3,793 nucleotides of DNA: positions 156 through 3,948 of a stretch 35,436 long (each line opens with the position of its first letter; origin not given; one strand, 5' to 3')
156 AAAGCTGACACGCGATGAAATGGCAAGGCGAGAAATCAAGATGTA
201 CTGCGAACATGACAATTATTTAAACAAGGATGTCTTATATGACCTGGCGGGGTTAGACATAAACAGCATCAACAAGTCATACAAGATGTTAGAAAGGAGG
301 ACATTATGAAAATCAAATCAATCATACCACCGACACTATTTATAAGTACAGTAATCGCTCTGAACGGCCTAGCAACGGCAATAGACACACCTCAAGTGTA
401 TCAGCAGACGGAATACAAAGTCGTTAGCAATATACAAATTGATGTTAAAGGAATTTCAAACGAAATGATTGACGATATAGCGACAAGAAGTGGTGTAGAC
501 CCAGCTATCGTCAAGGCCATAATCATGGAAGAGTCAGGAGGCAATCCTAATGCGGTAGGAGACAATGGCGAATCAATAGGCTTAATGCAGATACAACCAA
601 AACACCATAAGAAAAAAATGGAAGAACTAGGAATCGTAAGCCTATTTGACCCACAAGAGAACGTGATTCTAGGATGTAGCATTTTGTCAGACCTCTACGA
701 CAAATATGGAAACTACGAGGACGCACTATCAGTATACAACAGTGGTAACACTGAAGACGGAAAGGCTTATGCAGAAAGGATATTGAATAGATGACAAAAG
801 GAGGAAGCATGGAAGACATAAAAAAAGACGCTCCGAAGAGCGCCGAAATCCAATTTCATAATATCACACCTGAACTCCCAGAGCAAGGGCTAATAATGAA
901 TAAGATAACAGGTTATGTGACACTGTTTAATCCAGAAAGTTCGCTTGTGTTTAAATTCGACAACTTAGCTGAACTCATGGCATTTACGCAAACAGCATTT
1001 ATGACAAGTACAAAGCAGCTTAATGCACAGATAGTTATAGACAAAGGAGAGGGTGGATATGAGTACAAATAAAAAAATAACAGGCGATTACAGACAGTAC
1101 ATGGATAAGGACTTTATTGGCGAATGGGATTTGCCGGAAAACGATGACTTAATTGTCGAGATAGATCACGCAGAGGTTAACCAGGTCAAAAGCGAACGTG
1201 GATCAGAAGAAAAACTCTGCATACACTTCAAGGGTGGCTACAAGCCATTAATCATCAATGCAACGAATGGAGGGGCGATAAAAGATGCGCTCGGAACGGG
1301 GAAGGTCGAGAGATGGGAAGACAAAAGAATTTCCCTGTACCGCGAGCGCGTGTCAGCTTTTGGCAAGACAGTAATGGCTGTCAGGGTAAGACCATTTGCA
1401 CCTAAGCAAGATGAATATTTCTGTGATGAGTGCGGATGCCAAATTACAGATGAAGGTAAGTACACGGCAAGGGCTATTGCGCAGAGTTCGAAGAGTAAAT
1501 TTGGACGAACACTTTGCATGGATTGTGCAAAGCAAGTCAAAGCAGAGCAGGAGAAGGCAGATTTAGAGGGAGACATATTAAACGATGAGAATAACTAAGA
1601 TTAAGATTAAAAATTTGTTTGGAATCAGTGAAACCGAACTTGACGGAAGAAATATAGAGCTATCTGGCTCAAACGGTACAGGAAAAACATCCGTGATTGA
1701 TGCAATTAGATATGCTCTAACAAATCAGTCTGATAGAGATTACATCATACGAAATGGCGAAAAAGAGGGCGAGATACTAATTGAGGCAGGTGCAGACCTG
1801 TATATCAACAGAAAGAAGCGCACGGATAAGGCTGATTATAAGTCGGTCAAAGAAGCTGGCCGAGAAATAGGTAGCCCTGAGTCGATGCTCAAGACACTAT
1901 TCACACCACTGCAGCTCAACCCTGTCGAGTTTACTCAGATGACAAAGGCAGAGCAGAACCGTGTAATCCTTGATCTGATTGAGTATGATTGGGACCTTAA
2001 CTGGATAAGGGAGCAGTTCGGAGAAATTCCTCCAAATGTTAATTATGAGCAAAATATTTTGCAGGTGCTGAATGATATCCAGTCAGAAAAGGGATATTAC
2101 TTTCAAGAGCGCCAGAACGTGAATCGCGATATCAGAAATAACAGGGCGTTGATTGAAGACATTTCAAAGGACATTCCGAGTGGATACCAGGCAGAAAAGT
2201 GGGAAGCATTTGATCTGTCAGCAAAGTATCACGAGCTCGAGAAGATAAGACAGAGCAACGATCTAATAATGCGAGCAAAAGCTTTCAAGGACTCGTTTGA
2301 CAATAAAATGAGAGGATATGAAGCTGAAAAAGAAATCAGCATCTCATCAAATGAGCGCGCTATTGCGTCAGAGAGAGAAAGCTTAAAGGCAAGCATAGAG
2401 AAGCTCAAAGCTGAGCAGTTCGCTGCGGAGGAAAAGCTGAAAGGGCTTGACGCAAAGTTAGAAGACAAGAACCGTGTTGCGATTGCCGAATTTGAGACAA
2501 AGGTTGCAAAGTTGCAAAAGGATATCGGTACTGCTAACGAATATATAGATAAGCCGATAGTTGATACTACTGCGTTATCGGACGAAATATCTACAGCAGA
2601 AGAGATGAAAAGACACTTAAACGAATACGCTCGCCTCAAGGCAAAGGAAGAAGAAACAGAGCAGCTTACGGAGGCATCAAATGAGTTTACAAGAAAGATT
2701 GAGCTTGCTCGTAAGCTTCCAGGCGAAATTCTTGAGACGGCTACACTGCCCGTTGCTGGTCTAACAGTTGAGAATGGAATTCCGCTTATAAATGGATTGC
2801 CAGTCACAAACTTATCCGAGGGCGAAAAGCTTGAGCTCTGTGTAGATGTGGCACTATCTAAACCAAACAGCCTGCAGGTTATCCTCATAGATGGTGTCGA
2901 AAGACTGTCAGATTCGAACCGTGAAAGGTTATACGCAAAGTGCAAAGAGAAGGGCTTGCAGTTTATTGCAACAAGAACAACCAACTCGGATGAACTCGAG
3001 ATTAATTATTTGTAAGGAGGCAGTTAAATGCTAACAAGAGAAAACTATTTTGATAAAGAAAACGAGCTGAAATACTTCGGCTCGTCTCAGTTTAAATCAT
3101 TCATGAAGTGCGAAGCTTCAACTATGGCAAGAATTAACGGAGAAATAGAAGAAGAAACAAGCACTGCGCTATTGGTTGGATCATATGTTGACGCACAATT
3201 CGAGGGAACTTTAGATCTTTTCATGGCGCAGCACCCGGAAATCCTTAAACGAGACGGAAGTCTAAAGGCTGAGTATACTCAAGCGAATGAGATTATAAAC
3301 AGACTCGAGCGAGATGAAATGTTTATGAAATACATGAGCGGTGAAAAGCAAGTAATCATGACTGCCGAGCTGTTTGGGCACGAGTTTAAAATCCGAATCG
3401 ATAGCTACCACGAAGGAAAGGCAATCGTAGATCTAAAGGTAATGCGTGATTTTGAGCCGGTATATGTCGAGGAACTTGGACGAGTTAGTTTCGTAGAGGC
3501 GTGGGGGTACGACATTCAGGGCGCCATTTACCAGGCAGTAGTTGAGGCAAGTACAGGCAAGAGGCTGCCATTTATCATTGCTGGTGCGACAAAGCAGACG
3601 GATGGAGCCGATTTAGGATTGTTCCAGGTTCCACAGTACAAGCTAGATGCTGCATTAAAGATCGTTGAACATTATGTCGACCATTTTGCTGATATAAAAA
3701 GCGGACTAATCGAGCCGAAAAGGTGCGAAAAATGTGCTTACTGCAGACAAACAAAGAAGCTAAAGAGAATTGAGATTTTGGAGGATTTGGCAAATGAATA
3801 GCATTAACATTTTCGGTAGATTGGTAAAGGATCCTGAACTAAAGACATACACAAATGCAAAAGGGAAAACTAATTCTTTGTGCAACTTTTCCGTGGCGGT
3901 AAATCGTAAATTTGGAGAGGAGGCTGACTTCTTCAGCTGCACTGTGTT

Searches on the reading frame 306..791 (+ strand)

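Call 66: search_protein_families(library=pfam, proteins=[window:306-791:+], max_evalue=0.001)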
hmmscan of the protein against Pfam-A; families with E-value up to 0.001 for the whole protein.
window:306-791:+ (162 aa): 2 families
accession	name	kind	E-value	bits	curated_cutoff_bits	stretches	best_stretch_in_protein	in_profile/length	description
PF01464.25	SLT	-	7.8e-23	80.7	21.3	1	54-155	2-105/117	Transglycosylase SLT domain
PF18896.5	SLT_3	-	8e-06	26.7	27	1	67-120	15-71/89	Lysozyme like domain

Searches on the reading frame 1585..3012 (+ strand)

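Call 66: search_protein_families(library=pfam, proteins=[window:1585-3012:+], max_evalue=0.001)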
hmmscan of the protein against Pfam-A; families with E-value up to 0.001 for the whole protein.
window:1585-3012:+ (476 aa): 4 families
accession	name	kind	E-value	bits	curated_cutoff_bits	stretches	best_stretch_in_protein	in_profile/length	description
PF13476.12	AAA_23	-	2.2e-05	25.6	27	0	5-277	1-199/201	AAA domain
PF13175.12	AAA_15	-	5.8e-05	23.3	32.1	1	1-321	1-268/374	AAA ATPase domain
PF13555.12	AAA_29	-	6e-05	23.1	27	1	18-52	18-53/61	P-loop containing region of AAA domain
PF13304.12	AAA_21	-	0.00041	20.9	27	0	28-62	6-43/304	AAA domain, putative AbiEii toxin, Type IV TA system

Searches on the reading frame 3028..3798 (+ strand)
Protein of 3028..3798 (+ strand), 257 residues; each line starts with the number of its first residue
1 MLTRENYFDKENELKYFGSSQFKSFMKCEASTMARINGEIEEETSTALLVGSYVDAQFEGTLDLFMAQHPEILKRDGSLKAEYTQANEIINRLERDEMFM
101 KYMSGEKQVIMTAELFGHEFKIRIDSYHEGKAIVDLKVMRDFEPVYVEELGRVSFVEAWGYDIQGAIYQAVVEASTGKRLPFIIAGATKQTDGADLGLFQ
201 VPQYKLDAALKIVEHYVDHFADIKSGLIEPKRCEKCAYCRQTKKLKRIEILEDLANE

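Call 66: search_protein_families(library=pfam, proteins=[window:3028-3798:+], max_evalue=0.001)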
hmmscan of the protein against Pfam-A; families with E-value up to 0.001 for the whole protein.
window:3028-3798:+ (257 aa): 1 family
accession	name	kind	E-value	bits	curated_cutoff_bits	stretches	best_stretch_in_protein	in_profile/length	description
PF12684.13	DUF3799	-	1.1e-70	238.5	26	1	19-242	2-233/233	PDDEXK-like domain of unknown function (DUF3799)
